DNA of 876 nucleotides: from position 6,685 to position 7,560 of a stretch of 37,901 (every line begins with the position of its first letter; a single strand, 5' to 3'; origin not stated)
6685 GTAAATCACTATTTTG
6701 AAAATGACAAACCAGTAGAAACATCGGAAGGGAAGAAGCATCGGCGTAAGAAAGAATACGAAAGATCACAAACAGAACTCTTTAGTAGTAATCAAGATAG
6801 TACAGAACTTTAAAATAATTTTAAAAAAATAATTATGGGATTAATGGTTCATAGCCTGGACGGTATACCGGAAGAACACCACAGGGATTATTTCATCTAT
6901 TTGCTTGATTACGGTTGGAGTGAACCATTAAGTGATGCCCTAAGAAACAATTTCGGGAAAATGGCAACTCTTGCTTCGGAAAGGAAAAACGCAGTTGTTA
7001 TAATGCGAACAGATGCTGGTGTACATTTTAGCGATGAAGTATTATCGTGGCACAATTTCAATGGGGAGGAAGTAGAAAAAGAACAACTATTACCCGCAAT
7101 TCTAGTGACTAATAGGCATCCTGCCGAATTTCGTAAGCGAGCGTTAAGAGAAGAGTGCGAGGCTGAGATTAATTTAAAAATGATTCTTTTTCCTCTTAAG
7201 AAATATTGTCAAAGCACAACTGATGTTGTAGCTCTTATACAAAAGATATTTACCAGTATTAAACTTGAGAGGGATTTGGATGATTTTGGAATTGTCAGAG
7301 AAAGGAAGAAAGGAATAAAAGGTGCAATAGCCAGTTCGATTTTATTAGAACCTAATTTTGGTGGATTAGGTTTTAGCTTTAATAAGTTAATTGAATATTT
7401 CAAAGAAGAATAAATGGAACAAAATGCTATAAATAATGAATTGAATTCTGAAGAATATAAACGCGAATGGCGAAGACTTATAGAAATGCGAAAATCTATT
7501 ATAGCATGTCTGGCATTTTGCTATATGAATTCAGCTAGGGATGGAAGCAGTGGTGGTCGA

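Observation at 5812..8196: Compact three-gene operon of unrecognisable proteins in an AT-rich island: candidate novel defence or conflict system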

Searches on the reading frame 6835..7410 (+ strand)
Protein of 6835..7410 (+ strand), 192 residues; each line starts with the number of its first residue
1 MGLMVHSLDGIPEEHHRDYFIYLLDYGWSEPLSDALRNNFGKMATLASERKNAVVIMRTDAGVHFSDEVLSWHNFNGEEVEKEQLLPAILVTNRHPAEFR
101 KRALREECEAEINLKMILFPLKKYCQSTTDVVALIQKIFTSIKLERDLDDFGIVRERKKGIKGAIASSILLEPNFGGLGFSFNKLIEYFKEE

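Call 3: search_protein_families(library=pfam, proteins=[window:6835-7410:+], max_evalue=1)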
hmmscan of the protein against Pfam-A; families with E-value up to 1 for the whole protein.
window:6835-7410:+ (192 aa): 1 family
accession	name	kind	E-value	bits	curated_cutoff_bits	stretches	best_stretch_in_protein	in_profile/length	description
PF14642.11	FAM47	-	0.14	12.1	27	1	82-159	95-170/257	FAM47 family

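Call 4: search_protein_families(library=padloc, proteins=[window:6835-7410:+], max_evalue=1)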
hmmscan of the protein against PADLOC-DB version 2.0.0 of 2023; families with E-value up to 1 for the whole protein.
window:6835-7410:+ (192 aa): 1 family
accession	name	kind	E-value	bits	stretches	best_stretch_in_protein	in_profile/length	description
PDLC04428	PDC-M12B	-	0.00051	18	1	106-159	12-65/184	-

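Call 5: search_protein_families(library=ncbifam, proteins=[window:6835-7410:+], max_evalue=1)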
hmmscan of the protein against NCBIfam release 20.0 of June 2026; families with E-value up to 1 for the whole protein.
window:6835-7410:+ (192 aa): 0 families

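Call 6: search_protein_families(library=phrogs, proteins=[window:6835-7410:+], max_evalue=1)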
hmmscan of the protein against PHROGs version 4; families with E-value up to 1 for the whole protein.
window:6835-7410:+ (192 aa): 0 families

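Call 14: find_homologous_proteins(query=window:6835-7410:+)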
Query window:6835-7410:+ (192 aa): 393 proteins with E <= 0.001 among 545 candidates; the best 120 are listed.
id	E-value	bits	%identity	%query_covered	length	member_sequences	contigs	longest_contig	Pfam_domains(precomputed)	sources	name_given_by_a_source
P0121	1.4e-123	427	100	100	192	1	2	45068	-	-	-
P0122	5.8e-105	367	84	100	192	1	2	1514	-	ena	-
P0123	5.6e-104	363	83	100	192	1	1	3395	-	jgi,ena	jgi:hypothetical protein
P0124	5.7e-103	360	82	100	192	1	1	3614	-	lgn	-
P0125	9.9e-103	359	82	100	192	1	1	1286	-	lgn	-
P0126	1.5e-102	359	81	100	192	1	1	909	-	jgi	jgi:hypothetical protein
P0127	2.8e-102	358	82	100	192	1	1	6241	-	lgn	-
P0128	3.7e-102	358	82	100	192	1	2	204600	-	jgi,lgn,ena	-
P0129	6.5e-102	357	83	98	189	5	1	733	-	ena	-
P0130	7.6e-102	357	82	100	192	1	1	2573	-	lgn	-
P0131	9.2e-101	353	80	100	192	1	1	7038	-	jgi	-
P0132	1.5e-100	352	81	100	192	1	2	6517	-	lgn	-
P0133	1.6e-100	352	81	99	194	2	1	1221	-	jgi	jgi:hypothetical protein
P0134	1.8e-100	352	79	100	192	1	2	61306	-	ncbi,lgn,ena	-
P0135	4.7e-100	351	82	98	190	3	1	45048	-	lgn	-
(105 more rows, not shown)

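Call 18: find_related_loci(query=A2, collection=metagenome_contigs, flank=6000)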
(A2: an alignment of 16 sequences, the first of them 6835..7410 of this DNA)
Query A2 (192 aa) in metagenome_contigs; peptide patterns used: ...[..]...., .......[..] (x = any residue, [..] = any of these).
365 stretches matched a pattern; 95 encode a relative of the query (tblastn E <= 1e-3); the best 80 are kept; 80 distinct loci.
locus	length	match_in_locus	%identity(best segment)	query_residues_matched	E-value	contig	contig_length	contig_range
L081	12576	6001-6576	82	1-192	4e-109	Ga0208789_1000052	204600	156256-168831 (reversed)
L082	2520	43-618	82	1-192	4e-113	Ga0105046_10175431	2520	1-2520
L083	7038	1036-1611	80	1-192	1e-107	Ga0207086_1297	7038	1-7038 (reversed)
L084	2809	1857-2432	80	1-192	2e-110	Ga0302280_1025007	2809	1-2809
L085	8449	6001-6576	79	1-192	8e-105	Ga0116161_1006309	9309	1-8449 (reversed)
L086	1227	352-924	79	1-192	5e-113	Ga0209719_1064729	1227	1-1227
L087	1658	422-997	77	1-192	2e-110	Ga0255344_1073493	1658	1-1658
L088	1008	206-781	74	1-192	5e-108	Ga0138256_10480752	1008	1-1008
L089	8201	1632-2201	75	1-190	1e-98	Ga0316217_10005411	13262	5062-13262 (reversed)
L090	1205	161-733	72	1-190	5e-103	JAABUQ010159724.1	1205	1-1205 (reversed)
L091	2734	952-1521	74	1-192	3e-97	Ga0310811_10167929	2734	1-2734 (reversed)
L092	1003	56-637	70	1-192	8e-102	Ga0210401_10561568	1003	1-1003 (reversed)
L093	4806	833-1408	70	1-192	3e-91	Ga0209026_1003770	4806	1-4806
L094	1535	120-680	68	1-192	1e-96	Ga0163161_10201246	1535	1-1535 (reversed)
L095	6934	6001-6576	66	1-192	3e-89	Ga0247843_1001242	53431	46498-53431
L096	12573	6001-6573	68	1-191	4e-88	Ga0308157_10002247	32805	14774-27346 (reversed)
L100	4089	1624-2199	66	1-192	7e-85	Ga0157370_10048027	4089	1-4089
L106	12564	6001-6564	57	1-192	7e-71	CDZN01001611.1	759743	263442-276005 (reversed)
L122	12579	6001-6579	50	1-191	1e-60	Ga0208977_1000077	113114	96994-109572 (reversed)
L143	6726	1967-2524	47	1-189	5e-53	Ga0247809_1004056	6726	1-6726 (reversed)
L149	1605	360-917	51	1-192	2e-52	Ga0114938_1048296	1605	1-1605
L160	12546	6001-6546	42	1-188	1e-44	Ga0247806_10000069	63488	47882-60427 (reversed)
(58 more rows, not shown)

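Call 34: search_solved_structures(query=A2, max_evalue=10)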
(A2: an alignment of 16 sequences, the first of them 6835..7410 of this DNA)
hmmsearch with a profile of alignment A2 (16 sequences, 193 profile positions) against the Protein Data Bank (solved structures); distinct sequences matched with E-value up to 10: 2.
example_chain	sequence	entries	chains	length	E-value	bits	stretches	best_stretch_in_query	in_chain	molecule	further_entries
6l25_A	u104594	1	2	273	0.37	13.6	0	24-73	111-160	Deoxyribonuclease YcfH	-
6mze_E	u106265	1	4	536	0.54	13.1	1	75-156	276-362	Protein Stu2p/Alp14p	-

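Call 39: find_related_loci(query=A2, collection=viral_contigs, flank=6000)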
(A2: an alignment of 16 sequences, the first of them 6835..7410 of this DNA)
Query A2 (192 aa) in viral_contigs; peptide patterns used: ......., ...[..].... (x = any residue, [..] = any of these).
25 stretches matched a pattern; 1 encode a relative of the query (tblastn E <= 1e-3); 1 distinct loci.
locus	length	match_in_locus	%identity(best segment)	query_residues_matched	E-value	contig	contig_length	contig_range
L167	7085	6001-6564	46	1-188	5e-58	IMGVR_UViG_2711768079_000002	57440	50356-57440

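Call 40: search_protein_families(library=pfam, proteins=[L082:621-1106:+, L087:1003-1614:+, L093:1426-2151:+, L100:2202-3206:+, L096:6588-7082:+, L106:4942-5994:+, L122:6595-7017:+, L143:2540-3448:+, L149:927-1289:+, L160:6568-6852:+], max_evalue=0.1)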
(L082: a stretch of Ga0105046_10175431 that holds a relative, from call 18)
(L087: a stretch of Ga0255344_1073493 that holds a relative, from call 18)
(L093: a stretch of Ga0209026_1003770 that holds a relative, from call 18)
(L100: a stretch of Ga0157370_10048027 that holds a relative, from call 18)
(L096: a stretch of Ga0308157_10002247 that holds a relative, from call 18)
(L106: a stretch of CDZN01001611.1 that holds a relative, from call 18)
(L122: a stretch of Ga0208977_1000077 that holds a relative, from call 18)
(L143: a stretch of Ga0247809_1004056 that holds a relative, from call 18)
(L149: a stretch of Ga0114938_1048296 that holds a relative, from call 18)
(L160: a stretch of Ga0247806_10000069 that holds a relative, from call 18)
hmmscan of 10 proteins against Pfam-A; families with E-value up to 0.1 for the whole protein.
L082:621-1106:+ (162 aa): 1 family
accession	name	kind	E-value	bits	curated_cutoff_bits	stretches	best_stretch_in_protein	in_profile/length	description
PF18736.6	pEK499_p136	-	0.053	13.7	26.6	1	93-116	87-108/152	HEPN pEK499 p136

L087:1003-1614:+ (204 aa): 2 families
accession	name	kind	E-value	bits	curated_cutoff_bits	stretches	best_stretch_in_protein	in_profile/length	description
PF13676.11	TIR_2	-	0.0046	17.9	28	1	14-91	4-66/122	TIR domain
PF10137.14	CAP12-PCTIR_TIR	-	0.044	14.2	24.7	1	20-103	8-89/119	CAP12/Pycsar effector protein, TIR domain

L093:1426-2151:+ (242 aa): 1 family
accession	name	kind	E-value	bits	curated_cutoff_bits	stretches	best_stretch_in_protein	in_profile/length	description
PF06794.17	UPF0270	-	0.035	14.7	25.6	1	14-42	8-36/69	Uncharacterised protein family (UPF0270)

L100:2202-3206:+ (335 aa): 1 family
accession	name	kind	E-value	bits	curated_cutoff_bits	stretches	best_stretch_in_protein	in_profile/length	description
PF10679.14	DUF2491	-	0.053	13.1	25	1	73-122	65-114/210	Protein of unknown function (DUF2491)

L096:6588-7082:+ (165 aa): 0 families

L106:4942-5994:+ (351 aa): 1 family
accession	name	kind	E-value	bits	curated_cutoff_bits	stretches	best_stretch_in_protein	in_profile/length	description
PF13655.11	RVT_N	-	0.079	13.7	28.1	0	224-263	5-44/83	N-terminal domain of reverse transcriptase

L122:6595-7017:+ (141 aa): 1 family
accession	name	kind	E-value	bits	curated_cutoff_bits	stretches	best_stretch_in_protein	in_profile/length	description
PF05846.17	Chordopox_A15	-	0.015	16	25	1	105-132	50-77/90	Chordopoxvirus A15 protein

L143:2540-3448:+ (303 aa): 0 families

L149:927-1289:+ (121 aa): 2 families
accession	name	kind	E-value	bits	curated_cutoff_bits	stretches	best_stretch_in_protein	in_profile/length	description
PF12495.13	Vip3A_N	-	0.076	13.4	25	0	44-99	41-95/177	Vegetative insecticide protein 3A N terminal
PF10897.14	DUF2713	-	0.1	12.7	27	0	47-109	158-219/235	Protein of unknown function (DUF2713)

L160:6568-6852:+ (95 aa): 0 families

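Call 51: predict_structure(alignment_id=A4)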
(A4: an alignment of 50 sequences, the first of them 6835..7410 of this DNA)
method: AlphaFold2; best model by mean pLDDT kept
length: 192 residues; sequences in the alignment: 50
mean_pLDDT: 69.0   pTM: 0.71
mean pLDDT of the five models: 69.0, 68.4, 65.0, 64.2, 62.3
residues with pLDDT >= 90: 2; 70-90: 108; 50-70: 55; < 50: 27
segments of 3 or more residues with pLDDT < 50: 1-16, 51-56, 58-62
pLDDT, mean of each block of 10 residues (from residue 1): 27 47 67 66 56 49 68 76 82 74 61 82 77 74 80 86 81 75 83 68
secondary structure, 60 per line:
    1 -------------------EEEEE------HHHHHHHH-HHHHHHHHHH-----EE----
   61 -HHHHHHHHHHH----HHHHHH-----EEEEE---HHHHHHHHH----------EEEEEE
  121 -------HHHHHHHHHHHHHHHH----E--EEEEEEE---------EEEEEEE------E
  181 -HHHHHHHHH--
elements in order: E20-24 H31-38 H40-49 H62-72 H77-82 E88-92 H96-104 E115-120 H128-143 E151-157 E167-173 H182-190

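Call 56: fold_search(model_id=the predicted structure, library=pdb)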
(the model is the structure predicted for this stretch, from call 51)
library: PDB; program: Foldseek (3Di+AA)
matches with E <= 10: 366; with E <= 0.001: 0
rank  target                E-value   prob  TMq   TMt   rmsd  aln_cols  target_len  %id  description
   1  7zsc_C                1.5e-01  0.12  0.26  0.12  20.2       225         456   10  Crystal structure of the heterodimeric human C-P4H-II with truncated alpha subunit (C-P4H-II delta281) (released 2022-11-09)
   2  5e5r_C                2.1e-01  0.12  0.20  0.17  11.6       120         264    9  Crystal structure of the complex between Carbonic anhydrase-like domain of PTPRG and Immunoglobulin domains 2-3 of CNT (released 2016-08-31)
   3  9g6k_LD               2.2e-01  0.02  0.11  0.10  26.0       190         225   14  LSU structure derived from the LSU sample of the mitoribosome from T. gondii. (released 2024-12-11)
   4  7zsc_D                2.6e-01  0.09  0.26  0.12  20.3       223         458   10  Crystal structure of the heterodimeric human C-P4H-II with truncated alpha subunit (C-P4H-II delta281) (released 2022-11-09)
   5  3v72_A                2.8e-01  0.05  0.16  0.12  14.4       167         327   12  Crystal Structure of Rat DNA polymerase beta Mutator E295K: Enzyme-dsDNA (released 2012-07-04)
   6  3uom_C                3.8e-01  0.41  0.36  0.22   6.3       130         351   10  Ca2+ complex of Human skeletal calsequestrin (released 2012-02-22)
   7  3iv4                  4.1e-01  0.35  0.25  0.39   3.8        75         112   17  A putative oxidoreductase with a thioredoxin fold (released 2009-09-15)
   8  2oe3_B                4.1e-01  0.28  0.23  0.37   4.7        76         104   12  Crystal Structure of Mitochondrial Thioredoxin 3 from Saccharomyces cerevisiae (oxidized form) (released 2008-01-08)
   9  7asw                  4.4e-01  0.33  0.24  0.37   4.0        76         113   18  Crystal structure of chloroplastic thioredoxin z defines a novel type-specific target recognition (released 2021-05-19)
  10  4nwy_D                4.4e-01  0.28  0.32  0.44   6.3       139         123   10  Crystal structure of the b' domain of human protein disulfide isomerase-like protein of the testis (PDILT) (released 2014-04-02)
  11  6wic_A                4.4e-01  0.03  0.14  0.11  14.5       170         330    9  Pre-catalytic quaternary complex of human Polymerase Mu on a complementary DNA double-strand break substrate (released 2020-10-07)
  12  6x0b_B                4.6e-01  0.20  0.24  0.37  11.2        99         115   12  Crystal Structure of Thioredoxin NaTrxh from Nicotiana alata (released 2020-07-22)
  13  2gzy_MODEL_1_A        4.6e-01  0.15  0.23  0.36  13.8       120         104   10  solution structures of the reduced form of thioredoxin from Bacillus subtilis (released 2007-02-13)
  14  4el1_A                4.6e-01  0.07  0.25  0.12  19.6       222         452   13  Crystal structure of oxidized hPDI (abb'xa') (released 2013-04-10)
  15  4ruv                  4.9e-01  0.20  0.22  0.35   4.2        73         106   12  Crystal structure of thioredoxin 2 from Staphylococcus aureus NCTC8325 (released 2015-12-09)
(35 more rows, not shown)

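Call 64: search_protein_representatives(alignment_id=A2)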
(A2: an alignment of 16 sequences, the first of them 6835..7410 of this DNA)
Query: 16 sequences, 193 profile positions. Proteins with E-value up to 0.001 (for the whole library): 252; up to 1e-10: 151; up to 1e-30: 45. The best 150 are listed.
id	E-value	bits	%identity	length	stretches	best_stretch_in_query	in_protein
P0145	1.2e-105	367.6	-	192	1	1-192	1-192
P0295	1.8e-71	256.1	-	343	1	1-191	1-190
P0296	4.1e-67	241.9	-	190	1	1-192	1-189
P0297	1.4e-64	233.6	-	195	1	1-192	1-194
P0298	1.4e-59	217.3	-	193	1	1-192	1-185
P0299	1.5e-59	217.2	-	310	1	1-192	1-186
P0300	2.6e-55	203.4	-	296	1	12-189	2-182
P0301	2.5e-53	197.0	-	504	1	1-191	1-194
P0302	3.8e-53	196.3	-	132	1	1-132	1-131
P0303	7.3e-51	188.9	-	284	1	1-189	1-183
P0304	6.6e-50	185.8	-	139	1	56-191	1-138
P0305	1.8e-49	184.3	-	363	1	1-192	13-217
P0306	5.4e-48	179.5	-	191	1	1-192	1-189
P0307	1.5e-46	174.9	-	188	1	1-189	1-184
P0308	1.2e-45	171.8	-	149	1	43-192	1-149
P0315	1.5e-41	158.5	-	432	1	4-191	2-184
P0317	1.3e-40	155.5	-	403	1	1-191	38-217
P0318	1.9e-40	154.9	-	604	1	1-190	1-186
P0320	3.1e-39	151.0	-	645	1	1-190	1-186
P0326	9.8e-37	142.8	-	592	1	1-189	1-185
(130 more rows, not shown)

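Call 65: search_protein_families(library=pfam, proteins=[P0295, P0299, P0300, P0301, P0305, P0315, P0317, P0318, P0320, P0326], max_evalue=0.01)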
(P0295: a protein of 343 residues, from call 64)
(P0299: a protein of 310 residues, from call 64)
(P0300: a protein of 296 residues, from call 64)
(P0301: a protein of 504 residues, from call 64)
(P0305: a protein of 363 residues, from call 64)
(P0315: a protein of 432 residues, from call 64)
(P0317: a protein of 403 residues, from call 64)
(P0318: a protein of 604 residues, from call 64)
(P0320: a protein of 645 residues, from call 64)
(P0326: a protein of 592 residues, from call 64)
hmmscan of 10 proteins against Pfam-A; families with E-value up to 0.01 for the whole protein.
P0295 (343 aa): 0 families

P0299 (310 aa): 0 families

P0300 (296 aa): 0 families

P0301 (504 aa): 0 families

P0305 (363 aa): 0 families

P0315 (432 aa): 1 family
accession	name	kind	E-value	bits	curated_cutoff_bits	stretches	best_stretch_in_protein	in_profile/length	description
PF01048.26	PNP_UDP_1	-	1.2e-14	54.8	25.1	1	232-423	36-232/233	Phosphorylase superfamily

P0317 (403 aa): 2 families
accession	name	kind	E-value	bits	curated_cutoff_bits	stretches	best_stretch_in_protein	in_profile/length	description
PF13676.11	TIR_2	-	2.5e-10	41.3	28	1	244-364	1-101/122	TIR domain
PF08357.16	SEFIR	-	7e-09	36.6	23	1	243-380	2-148/150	SEFIR domain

P0318 (604 aa): 1 family
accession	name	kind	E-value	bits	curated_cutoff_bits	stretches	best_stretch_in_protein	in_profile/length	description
PF01048.26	PNP_UDP_1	-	6.6e-17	62.1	25.1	1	244-443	34-232/233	Phosphorylase superfamily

P0320 (645 aa): 1 family
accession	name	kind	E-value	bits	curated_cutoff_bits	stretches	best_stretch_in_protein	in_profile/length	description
PF01048.26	PNP_UDP_1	-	5.5e-17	62.4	25.1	1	206-445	2-203/233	Phosphorylase superfamily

P0326 (592 aa): 1 family
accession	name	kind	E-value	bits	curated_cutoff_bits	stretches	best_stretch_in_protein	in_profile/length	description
PF01048.26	PNP_UDP_1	-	1.5e-14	54.4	25.1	1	241-438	36-232/233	Phosphorylase superfamily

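Call 66: search_protein_families(library=padloc, proteins=[P0295, P0299, P0301, P0305, P0315, P0317, P0318, P0320, L100:2202-3206:+, L106:4942-5994:+], max_evalue=0.01)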
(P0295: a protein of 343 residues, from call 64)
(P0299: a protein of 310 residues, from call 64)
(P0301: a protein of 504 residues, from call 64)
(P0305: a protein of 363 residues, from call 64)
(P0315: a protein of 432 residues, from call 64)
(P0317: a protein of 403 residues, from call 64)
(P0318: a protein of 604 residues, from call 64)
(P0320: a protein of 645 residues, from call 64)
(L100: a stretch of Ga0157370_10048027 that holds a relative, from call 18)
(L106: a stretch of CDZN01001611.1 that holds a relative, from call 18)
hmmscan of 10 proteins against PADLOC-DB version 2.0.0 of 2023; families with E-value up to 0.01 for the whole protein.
P0295 (343 aa): 2 families
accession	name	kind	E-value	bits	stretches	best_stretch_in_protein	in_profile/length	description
PDLC04715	PDC-M58A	-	3.1e-06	25.2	1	210-329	10-133/154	-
PDLC02416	Aga_REase-TIR-PNTD1-PNTD2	-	0.0061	13.3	1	204-309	5-108/572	Class I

P0299 (310 aa): 0 families

P0301 (504 aa): 1 family
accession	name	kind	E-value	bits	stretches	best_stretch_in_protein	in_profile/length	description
PDLC04715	PDC-M58A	-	3.2e-07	28.4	1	217-348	10-146/154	-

P0305 (363 aa): 0 families

P0315 (432 aa): 2 families
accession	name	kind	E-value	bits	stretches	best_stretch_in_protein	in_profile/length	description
PDLC04726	PDC-M60C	-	9e-12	42.5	1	343-421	318-396/407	-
PDLC00759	Effector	-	1.5e-10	38.2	2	337-424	415-503/506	PN-superfamily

P0317 (403 aa): 2 families
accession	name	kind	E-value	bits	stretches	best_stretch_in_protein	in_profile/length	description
PDLC03957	bSEFIR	-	1.2e-38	132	1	230-397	27-195/412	-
PDLC05062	PDC-S66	-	0.00083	16.9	1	236-312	143-216/282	-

P0318 (604 aa): 2 families
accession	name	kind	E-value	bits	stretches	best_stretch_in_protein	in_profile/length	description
PDLC00759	Effector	-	2.9e-17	60.4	2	355-439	413-493/506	PN-superfamily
PDLC04726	PDC-M60C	-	9.8e-17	58.9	1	238-441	178-396/407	-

P0320 (645 aa): 2 families
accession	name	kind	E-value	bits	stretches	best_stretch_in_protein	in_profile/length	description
PDLC00759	Effector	-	5.7e-22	75.9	2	197-328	235-364/506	PN-superfamily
PDLC04726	PDC-M60C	-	2.6e-12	44.3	1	198-416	143-360/407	-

L100:2202-3206:+ (335 aa): 0 families

L106:4942-5994:+ (351 aa): 0 families
